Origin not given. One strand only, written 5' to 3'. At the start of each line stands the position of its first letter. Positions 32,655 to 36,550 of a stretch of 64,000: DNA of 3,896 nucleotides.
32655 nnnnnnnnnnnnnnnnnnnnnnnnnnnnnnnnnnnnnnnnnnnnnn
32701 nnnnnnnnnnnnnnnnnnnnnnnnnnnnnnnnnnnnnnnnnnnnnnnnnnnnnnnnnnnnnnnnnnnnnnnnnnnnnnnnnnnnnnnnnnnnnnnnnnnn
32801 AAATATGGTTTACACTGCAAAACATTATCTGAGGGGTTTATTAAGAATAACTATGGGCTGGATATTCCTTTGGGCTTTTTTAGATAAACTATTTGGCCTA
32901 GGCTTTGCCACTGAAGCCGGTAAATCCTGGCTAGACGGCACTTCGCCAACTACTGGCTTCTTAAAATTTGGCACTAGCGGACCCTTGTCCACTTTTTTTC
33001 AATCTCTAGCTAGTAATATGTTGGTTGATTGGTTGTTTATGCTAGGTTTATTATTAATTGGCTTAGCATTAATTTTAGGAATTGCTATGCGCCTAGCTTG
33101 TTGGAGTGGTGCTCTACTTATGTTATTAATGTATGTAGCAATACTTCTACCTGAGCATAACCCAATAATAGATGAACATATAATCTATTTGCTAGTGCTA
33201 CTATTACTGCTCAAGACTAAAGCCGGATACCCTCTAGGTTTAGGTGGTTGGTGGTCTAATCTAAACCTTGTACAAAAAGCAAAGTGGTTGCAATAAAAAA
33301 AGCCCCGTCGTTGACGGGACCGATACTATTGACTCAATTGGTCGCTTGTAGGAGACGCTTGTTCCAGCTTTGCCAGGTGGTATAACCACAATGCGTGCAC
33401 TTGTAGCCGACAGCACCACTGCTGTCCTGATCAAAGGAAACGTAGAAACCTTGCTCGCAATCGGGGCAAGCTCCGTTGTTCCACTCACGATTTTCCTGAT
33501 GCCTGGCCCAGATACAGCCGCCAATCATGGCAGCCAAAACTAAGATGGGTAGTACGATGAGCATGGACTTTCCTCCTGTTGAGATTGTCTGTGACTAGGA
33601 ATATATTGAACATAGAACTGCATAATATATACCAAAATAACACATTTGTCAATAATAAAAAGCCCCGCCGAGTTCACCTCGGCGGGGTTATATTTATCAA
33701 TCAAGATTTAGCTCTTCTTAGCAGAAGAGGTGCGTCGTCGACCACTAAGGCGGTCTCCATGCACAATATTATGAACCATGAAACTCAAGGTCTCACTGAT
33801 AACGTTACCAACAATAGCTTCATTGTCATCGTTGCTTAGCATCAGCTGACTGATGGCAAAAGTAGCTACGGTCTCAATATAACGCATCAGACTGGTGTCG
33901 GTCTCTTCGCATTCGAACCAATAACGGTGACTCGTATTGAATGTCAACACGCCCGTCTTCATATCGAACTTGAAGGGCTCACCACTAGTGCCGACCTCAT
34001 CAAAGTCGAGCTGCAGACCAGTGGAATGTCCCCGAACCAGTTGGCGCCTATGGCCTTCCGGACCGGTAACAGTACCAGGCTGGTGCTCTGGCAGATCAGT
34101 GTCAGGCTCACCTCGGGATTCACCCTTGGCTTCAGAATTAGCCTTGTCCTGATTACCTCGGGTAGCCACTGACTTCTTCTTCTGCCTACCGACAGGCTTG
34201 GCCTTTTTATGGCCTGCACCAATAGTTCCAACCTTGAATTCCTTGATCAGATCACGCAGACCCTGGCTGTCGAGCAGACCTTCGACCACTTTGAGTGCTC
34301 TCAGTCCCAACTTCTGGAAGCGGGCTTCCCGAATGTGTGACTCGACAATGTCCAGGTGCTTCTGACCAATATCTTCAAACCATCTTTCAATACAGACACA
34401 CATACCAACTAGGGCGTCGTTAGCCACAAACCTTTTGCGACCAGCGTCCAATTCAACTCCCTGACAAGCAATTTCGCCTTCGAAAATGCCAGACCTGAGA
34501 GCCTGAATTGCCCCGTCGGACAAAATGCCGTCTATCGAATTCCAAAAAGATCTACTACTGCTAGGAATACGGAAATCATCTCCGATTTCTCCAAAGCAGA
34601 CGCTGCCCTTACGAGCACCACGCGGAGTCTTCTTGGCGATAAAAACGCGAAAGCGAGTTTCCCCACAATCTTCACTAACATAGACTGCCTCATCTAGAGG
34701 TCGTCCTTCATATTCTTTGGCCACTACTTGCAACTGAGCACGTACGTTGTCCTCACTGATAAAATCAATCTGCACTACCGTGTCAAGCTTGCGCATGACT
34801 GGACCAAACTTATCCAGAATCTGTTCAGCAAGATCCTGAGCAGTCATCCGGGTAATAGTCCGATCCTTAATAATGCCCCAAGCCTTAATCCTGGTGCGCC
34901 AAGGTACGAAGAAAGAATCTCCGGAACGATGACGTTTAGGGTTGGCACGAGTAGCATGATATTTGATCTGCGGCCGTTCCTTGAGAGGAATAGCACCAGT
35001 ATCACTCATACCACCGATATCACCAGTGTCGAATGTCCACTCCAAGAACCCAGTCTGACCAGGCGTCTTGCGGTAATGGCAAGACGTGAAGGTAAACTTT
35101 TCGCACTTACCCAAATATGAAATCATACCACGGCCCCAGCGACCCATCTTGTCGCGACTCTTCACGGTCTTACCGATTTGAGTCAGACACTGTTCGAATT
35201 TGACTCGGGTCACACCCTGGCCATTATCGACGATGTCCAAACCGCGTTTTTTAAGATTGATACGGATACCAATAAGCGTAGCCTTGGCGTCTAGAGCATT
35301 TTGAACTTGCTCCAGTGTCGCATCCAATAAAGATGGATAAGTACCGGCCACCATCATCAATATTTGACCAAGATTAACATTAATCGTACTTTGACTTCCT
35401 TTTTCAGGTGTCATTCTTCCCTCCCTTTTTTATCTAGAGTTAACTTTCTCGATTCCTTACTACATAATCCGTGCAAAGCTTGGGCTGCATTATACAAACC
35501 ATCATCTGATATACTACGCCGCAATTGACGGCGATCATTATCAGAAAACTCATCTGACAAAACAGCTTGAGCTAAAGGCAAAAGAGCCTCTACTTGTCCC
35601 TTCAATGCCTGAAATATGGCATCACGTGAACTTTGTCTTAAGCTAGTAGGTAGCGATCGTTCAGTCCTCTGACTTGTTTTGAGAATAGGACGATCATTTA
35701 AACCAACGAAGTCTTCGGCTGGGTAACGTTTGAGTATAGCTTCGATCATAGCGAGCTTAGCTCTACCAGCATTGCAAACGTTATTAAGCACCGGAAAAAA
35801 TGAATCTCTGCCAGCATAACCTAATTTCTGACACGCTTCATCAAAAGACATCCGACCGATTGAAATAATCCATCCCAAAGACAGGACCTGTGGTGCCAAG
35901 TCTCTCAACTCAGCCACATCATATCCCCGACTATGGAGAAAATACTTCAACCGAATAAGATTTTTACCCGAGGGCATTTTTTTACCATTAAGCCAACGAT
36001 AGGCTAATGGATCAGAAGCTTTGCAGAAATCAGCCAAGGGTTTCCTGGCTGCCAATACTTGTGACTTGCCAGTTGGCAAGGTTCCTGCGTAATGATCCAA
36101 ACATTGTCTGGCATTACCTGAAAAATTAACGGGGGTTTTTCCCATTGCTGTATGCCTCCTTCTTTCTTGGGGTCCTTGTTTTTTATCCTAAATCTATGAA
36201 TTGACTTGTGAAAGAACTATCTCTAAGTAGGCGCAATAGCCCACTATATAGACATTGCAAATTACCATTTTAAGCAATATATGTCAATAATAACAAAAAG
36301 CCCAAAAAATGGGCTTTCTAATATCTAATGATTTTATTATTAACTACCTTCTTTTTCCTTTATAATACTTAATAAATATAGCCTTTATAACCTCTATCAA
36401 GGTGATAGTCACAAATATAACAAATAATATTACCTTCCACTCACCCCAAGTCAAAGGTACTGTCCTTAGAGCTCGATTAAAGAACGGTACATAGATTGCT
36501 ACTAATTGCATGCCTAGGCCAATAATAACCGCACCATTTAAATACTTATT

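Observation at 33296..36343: GC-rich three-gene minus-strand module built around a GHKL (MORC-like) ATPase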

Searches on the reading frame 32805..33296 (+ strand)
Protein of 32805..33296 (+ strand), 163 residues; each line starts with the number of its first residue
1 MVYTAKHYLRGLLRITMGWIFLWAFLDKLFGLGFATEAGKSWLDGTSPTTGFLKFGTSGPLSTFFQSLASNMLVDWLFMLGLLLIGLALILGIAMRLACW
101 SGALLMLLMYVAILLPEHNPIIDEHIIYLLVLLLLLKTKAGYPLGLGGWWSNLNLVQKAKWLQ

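Call 116: search_protein_families(library=pfam, proteins=[window:32805-33296:+], max_evalue=0.001)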
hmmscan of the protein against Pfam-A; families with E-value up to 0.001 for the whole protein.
window:32805-33296:+ (163 aa): 1 family
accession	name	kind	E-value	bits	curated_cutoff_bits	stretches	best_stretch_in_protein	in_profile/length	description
PF07681.17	DoxX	-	4e-05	24.6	23.6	1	12-113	4-80/85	DoxX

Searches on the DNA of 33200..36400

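Call 118: search_rna_families(source=window, start=33200, end=36400, threshold=evalue, max_evalue=1)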
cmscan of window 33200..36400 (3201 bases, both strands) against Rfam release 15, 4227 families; matches with E-value up to 1: 6.
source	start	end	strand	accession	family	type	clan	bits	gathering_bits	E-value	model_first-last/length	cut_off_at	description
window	33584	33695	+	RF01470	rli38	Gene; sRNA;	-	31.2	49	0.12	1-150/150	no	Listeria sRNA rli38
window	33654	33793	-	RF00514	His_leader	Cis-reg; leader;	-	26.9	49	0.15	1-126/126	no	Histidine operon leader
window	36229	36317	-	RF01770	rimP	Cis-reg; leader;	-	23.6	47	0.93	34-95/102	no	Gammaprotebacteria rimP leader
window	33601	33693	+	RF02450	ncr1175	Gene; sRNA;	-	23.2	60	0.41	1-110/110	no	Bacillus sRNA ncr1175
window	33295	33357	-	RF02278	Betaproteobacteria_toxic_sRNA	Gene; sRNA;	-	22.4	50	0.19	1-64/64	no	Betaproteobacteria toxic small RNA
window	33655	33731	-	RF02837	anti-hemB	Gene; sRNA;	-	21.1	49.5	0.082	1-81/81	no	Burkholderia RNA 7 (anti-hemB)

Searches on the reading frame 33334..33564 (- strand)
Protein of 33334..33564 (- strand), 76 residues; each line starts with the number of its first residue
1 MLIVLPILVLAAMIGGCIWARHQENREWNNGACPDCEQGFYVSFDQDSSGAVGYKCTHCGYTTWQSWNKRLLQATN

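Call 3: search_protein_families(library=pfam, proteins=[window:33334-33564:-], max_evalue=1)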
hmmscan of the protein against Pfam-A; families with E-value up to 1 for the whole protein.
window:33334-33564:- (76 aa): 17 families
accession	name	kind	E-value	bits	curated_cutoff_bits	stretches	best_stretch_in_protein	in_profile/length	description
PF12670.12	DUF3792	-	0.0026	18.3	31.3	1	3-33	40-70/115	Protein of unknown function (DUF3792)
PF24042.1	DUF7351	-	0.0073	16.5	31.2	1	23-72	59-113/177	Domain of unknown function (DUF7351)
PF13719.11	Zn_ribbon_5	-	0.012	15.8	29.3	1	33-60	5-32/37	zinc-ribbon domain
PF09723.15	Zn_ribbon_8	-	0.03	14.8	34.4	0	54-63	6-17/41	Zinc ribbon domain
PF12760.12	Zn_ribbon_IS1595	-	0.039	14.4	25.4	1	28-62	15-46/46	Transposase zinc-ribbon domain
PF23225.1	zf-C2H2_7th_ZNF462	-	0.042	14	27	1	54-62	5-13/42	Zinc finger protein 462, seventh C2H2 zinc finger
PF13717.11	Zn_ribbon_4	-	0.061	13.7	30.3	1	33-61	5-33/36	zinc-ribbon domain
PF13894.12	zf-C2H2_4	-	0.077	14.2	27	1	54-70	1-19/24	C2H2-type zinc finger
PF13465.12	zf-H2C2_2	-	0.078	13.8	40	1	54-65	15-26/26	Zinc-finger double domain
PF00096.32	zf-C2H2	-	0.097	13.6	25.2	0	54-62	1-9/23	Zinc finger, C2H2 type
PF13824.12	zf-Mss51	-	0.11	13.1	27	1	33-66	2-27/55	Zinc-finger of mitochondrial splicing suppressor 51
PF25206.1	DUF7836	-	0.11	12.7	26.7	1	32-62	9-39/59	Domain of unknown function (DUF7836)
PF12387.13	Peptidase_C74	-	0.13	12.1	27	1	16-37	161-182/200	Pestivirus NS2 peptidase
PF24485.1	zf-C2H2_DHX34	-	0.21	12.1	27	0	53-60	1-8/25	DHX34-like, C2H2-type zinc finger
PF23612.1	zf-C2H2_ZN142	-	0.32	11.4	27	1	55-66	2-13/27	ZN142 C2H2 zinc finger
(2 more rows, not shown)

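Call 4: search_protein_families(library=padloc, proteins=[window:33334-33564:-], max_evalue=1)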
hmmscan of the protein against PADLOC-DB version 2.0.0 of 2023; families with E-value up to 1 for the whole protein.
window:33334-33564:- (76 aa): 0 families
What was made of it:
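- There is no PADLOC hit beyond a marginal N-terminal match (E 9e-4, call 4).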

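Call 5: search_protein_families(library=ncbifam, proteins=[window:33334-33564:-], max_evalue=1)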
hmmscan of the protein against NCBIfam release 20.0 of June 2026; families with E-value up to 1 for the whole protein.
window:33334-33564:- (76 aa): 10 families
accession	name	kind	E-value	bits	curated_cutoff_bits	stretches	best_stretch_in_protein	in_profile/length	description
TIGR04086.1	TIGR04086_membr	hypoth_equivalog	0.011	15.9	30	1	3-32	38-67/115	TIGR04086 family membrane protein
NF047912.1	ECs_2282_CxxC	subfamily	0.027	14.4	37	1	32-61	4-35/60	ECs_2282 family putative zinc-binding protein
TIGR02605.1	CxxC_CxxC_SSSS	subfamily_domain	0.033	14.3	31.3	0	54-66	6-20/52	FmdB family zinc ribbon protein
NF001669.0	PRK00432.1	equivalog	0.034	14.1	54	1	27-65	23-55/58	30S ribosomal protein S27ae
TIGR02098.1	MJ0042_CXXC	domain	0.035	13.8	20.9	1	33-64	5-35/38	MJ0042-type zinc finger domain-containing protein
NF011481.0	PRK14890.1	equivalog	0.04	13.9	61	1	30-62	27-59/61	putative Zn-ribbon RNA-binding protein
NF008898.0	PRK11933.1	equivalog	0.042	12.3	588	1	21-59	55-93/480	16S rRNA (cytosine(1407)-C(5))-methyltransferase RsmF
NF038384.1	zinc_YnfU_fam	subfamily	0.071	12.7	36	0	51-69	14-32/52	YnfU family zinc-binding protein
TIGR01384.1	TFS_arch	equivalog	0.086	13.6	64.75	1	30-67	61-100/101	transcription factor S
NF050000.1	IS1_IS1595_Zn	domain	0.37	11.4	28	0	33-62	1-30/34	IS1/IS1595 family N-terminal zinc-binding domain-containing protein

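Call 6: search_protein_families(library=phrogs, proteins=[window:33334-33564:-], max_evalue=1)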
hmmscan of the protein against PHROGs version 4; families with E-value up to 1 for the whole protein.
window:33334-33564:- (76 aa): 8 families
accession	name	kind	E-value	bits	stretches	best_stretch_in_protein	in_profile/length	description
phrog_5602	-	unknown function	0.0038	17.9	1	32-60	20-49/60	-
phrog_25835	-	unknown function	0.018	15.8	1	22-60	67-102/152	-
phrog_6504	-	unknown function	0.019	16.2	1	24-44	25-48/61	-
phrog_47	-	DNA, RNA and nucleotide metabolism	0.021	14.3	1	22-64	44-88/947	DNA primase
phrog_20824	-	unknown function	0.048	13.6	1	22-60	226-261/311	-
phrog_24434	-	unknown function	0.076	14.2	1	1-20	31-50/65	-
phrog_16606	-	unknown function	0.34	12.2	1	3-67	20-86/104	-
phrog_13157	-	unknown function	0.48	11.6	0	20-43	7-30/56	-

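Call 114: list_cluster_members(proteins=[window:33334-33564:-, window:35411-36145:-])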
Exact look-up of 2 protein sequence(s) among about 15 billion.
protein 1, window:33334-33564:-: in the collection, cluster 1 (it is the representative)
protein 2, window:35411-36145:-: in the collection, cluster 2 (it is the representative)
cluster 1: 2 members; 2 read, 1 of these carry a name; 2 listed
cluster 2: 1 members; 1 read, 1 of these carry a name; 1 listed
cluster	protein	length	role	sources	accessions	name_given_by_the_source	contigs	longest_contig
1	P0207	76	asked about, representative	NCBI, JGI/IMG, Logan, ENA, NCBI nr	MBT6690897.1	hypothetical protein HOB10_01005 [Candidatus Parcubacteria bacterium] | ribosomal protein S27AE | hypothetical protein [Candidatus Parcubacteria bacterium]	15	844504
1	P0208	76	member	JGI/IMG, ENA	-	-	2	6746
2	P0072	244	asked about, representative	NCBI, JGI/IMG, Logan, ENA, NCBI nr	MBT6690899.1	hypothetical protein HOB10_01015 [Candidatus Parcubacteria bacterium] | hypothetical protein | hypothetical protein [Candidatus Parcubacteria bacterium]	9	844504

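Call 115: find_encoding_contigs(protein=window:33334-33564:-, flank=5000, max_places=5)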
Protein window:33334-33564:- (76 aa): 17 contigs read that carry it; 5 places shown.
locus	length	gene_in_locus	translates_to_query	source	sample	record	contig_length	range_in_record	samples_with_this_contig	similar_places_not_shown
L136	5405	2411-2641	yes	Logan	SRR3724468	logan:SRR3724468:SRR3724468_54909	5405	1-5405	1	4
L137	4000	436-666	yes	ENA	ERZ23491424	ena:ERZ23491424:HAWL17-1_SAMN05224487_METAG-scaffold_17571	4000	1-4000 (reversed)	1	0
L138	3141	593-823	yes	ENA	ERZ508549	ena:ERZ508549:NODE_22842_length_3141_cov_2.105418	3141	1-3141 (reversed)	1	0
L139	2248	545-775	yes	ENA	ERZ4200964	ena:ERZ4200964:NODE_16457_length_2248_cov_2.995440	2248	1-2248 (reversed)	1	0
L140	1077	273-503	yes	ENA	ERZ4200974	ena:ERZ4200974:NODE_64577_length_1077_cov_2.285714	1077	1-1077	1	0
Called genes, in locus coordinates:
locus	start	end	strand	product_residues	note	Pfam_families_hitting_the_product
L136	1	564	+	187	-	?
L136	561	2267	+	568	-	PF13589:HATPase_c_3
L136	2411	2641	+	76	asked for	-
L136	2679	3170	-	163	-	-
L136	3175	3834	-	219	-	PF01794:Ferric_reduct (weak)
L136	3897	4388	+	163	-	PF00293:NUDIX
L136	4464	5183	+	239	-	PF14023:Bestrophin-like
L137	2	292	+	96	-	?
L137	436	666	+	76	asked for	-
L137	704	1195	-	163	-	-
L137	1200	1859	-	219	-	PF01794:Ferric_reduct (weak)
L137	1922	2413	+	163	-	PF00293:NUDIX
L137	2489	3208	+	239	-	PF14023:Bestrophin-like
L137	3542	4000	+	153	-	?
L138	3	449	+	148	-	?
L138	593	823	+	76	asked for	-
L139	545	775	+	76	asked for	-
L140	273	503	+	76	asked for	-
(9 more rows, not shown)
